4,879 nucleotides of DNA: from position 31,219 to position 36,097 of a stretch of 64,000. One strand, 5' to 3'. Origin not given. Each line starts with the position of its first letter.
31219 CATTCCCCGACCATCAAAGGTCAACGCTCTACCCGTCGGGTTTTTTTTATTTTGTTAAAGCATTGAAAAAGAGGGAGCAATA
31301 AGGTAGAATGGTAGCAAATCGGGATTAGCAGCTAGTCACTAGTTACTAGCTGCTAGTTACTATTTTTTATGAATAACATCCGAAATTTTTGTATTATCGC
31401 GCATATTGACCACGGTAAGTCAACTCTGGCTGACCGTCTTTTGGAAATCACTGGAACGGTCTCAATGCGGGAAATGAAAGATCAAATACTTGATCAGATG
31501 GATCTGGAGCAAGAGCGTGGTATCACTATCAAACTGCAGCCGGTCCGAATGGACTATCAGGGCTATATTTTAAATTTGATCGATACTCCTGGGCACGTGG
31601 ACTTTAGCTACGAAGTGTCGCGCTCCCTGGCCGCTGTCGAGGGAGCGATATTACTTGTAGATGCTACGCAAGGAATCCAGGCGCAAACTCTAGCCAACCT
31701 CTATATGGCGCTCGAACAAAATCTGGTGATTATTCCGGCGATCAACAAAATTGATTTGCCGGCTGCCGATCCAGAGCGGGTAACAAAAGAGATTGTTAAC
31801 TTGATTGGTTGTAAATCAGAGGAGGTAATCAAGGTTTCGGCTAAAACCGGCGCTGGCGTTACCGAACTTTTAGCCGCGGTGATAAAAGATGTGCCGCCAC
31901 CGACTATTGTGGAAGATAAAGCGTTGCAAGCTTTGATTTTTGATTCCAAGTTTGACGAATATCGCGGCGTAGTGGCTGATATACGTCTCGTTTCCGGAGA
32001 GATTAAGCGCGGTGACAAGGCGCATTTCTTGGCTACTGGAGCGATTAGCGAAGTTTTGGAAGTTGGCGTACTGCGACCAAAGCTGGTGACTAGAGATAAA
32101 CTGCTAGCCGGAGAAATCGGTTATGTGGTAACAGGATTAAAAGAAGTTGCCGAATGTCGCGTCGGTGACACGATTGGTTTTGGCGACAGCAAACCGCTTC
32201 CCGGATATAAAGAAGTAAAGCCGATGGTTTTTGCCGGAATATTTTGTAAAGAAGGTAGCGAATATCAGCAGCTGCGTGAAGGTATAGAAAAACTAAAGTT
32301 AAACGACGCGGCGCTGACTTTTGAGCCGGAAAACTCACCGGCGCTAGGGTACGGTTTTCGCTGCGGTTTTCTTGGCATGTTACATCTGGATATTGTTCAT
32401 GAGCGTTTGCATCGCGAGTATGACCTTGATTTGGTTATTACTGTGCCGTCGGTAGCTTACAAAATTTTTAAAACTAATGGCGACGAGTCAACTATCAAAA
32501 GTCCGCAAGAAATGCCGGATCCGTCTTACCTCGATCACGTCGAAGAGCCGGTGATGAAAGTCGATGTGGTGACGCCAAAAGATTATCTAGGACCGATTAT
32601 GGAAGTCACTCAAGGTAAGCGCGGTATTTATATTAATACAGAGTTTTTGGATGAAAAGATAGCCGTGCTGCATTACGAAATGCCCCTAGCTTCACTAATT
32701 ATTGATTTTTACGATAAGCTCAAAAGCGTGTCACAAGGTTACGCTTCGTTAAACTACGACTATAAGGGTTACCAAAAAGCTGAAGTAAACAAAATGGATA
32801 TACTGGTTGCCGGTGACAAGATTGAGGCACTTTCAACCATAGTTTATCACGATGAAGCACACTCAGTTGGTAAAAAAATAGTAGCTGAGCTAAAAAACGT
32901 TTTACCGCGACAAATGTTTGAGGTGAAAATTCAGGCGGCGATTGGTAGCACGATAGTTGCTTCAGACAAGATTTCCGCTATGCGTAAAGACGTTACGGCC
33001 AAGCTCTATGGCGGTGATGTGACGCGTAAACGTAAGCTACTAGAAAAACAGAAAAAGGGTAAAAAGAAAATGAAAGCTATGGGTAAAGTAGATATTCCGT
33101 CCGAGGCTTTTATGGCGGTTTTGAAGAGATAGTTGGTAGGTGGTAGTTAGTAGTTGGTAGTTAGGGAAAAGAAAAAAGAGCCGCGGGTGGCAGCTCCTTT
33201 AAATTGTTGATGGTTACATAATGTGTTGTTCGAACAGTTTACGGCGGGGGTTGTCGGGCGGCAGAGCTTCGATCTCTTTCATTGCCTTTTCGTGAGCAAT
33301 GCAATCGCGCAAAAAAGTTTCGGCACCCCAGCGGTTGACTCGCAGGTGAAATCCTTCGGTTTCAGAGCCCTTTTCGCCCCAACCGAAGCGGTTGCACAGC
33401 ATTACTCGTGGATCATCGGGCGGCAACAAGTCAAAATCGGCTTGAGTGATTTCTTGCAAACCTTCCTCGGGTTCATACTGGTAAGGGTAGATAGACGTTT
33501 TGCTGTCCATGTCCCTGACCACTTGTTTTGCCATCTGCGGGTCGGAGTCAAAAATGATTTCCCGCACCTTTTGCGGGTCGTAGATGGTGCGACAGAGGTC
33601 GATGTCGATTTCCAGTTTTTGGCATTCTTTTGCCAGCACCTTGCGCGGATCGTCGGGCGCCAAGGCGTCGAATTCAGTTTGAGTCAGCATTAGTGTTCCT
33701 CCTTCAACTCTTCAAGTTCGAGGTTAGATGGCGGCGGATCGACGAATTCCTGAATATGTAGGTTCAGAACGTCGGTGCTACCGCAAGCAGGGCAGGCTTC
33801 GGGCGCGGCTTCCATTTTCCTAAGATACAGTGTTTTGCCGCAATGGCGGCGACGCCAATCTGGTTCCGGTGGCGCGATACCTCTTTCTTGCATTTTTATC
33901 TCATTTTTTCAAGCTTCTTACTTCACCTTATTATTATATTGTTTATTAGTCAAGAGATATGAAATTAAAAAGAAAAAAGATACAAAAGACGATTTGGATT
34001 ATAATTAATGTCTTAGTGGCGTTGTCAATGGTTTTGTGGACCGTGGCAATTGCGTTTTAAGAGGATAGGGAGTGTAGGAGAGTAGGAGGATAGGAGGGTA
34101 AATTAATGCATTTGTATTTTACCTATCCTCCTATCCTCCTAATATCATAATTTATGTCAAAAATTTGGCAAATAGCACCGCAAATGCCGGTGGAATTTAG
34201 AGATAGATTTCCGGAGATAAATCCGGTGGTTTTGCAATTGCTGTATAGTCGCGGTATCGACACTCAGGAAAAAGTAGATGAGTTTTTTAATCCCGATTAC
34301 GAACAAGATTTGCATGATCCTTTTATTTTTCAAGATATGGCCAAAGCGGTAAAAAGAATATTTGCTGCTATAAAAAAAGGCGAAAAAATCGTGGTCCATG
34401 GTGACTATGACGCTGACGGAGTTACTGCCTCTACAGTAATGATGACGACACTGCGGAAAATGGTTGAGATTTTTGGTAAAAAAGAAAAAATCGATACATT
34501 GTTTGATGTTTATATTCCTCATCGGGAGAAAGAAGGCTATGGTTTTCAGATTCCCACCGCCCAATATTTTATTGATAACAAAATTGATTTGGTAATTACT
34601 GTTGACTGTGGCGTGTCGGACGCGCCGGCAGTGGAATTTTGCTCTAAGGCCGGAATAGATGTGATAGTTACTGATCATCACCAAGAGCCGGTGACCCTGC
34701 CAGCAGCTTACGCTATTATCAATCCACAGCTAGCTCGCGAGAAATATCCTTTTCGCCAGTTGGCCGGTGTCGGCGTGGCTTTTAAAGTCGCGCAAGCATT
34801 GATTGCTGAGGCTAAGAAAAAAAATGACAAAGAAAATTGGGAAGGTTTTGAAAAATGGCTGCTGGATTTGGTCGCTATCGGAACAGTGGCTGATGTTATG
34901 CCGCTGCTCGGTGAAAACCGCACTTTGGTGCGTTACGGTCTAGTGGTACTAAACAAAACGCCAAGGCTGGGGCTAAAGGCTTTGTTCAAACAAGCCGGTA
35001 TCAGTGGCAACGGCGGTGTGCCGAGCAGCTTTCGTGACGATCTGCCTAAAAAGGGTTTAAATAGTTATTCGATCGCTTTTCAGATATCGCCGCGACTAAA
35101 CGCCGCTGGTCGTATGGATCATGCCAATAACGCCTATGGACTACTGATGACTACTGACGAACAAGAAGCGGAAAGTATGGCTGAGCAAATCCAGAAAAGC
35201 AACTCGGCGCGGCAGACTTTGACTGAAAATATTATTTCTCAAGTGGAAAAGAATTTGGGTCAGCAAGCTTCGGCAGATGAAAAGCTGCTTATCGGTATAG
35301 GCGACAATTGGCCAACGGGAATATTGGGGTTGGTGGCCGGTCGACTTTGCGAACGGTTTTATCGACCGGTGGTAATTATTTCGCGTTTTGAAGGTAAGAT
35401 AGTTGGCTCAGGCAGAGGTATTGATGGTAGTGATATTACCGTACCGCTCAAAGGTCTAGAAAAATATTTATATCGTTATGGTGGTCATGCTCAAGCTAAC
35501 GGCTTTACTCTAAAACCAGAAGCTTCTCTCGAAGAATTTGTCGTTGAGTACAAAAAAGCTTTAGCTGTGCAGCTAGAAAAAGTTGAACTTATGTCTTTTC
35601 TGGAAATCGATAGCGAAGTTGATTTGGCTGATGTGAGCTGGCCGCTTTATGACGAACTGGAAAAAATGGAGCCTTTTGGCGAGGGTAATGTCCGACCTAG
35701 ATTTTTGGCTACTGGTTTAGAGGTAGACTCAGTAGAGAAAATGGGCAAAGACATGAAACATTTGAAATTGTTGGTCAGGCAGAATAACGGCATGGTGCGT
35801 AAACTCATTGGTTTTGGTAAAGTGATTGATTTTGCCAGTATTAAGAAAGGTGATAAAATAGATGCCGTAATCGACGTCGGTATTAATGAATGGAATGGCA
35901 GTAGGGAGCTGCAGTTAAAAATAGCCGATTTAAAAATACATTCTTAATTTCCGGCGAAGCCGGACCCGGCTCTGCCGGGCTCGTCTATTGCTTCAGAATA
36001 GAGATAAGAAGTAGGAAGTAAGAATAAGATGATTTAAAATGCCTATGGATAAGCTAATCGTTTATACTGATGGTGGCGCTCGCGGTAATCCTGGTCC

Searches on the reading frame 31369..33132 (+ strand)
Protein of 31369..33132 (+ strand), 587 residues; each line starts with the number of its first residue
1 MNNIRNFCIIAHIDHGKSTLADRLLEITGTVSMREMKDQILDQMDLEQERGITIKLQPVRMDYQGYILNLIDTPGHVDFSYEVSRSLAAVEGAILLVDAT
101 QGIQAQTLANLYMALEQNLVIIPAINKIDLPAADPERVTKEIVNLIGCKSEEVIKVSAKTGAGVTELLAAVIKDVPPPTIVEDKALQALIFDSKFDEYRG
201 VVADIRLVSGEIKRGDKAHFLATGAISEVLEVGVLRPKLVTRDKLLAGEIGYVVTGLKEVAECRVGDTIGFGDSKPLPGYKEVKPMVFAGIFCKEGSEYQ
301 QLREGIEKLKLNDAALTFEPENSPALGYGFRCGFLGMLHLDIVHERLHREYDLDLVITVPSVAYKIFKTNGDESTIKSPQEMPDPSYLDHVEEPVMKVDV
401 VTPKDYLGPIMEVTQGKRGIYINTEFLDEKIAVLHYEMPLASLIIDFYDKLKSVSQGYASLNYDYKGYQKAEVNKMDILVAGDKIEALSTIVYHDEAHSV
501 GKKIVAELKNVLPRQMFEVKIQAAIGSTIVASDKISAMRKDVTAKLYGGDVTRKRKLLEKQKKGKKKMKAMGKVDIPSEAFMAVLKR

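Call 71: search_protein_families(library=pfam, proteins=[window:31369-33132:+], max_evalue=0.00001)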
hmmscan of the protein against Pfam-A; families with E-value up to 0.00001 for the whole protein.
window:31369-33132:+ (587 aa): 5 families
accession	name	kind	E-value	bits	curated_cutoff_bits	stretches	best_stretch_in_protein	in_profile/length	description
PF00009.33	GTP_EFTU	-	5e-58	196.2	26.5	1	3-176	2-187/188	Elongation factor Tu GTP binding domain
PF06421.17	LepA_C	-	2.1e-44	150.5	29.7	1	481-586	2-107/107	GTP-binding protein LepA C-terminus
PF00679.30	EFG_C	-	5.4e-22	78.1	27.9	1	391-477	2-87/89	Elongation factor G C-terminus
PF03144.31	GTP_EFTU_D2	-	9.8e-08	32.8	30.3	1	200-269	1-72/73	Elongation factor Tu domain 2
PF16658.11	RF3_C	-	1.9e-06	28.2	40.1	1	284-364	8-85/132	Class II release factor RF3, C-terminal domain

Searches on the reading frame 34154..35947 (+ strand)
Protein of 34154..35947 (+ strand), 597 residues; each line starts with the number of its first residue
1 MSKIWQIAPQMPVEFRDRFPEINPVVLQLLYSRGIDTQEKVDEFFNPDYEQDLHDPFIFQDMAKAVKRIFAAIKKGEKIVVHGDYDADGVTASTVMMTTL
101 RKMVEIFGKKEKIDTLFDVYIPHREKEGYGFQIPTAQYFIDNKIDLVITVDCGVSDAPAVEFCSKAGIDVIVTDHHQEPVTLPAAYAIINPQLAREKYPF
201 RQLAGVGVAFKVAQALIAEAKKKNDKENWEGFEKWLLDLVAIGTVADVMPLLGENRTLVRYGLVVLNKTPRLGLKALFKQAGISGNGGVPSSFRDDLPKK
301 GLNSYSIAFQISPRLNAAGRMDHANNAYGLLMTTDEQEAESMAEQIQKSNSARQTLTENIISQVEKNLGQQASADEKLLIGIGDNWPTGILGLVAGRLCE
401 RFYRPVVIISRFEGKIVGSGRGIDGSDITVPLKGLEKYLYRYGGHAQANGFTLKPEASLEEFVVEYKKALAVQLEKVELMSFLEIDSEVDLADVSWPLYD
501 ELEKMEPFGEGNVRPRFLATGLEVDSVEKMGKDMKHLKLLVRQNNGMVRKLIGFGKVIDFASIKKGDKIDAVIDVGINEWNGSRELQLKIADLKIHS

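Call 71: search_protein_families(library=pfam, proteins=[window:34154-35947:+], max_evalue=0.00001)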
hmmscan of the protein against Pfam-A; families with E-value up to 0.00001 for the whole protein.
window:34154-35947:+ (597 aa): 3 families
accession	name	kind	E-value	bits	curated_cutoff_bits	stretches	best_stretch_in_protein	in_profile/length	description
PF17768.7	RecJ_OB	-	3e-28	98.5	27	1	485-592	1-107/107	RecJ OB domain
PF01368.27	DHH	-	2.8e-25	89.4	28.1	1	78-244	1-125/125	DHH family, N-terminal domain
PF02272.25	DHHA1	-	4.1e-08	34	25.9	1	377-469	3-99/102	DHHA1 domain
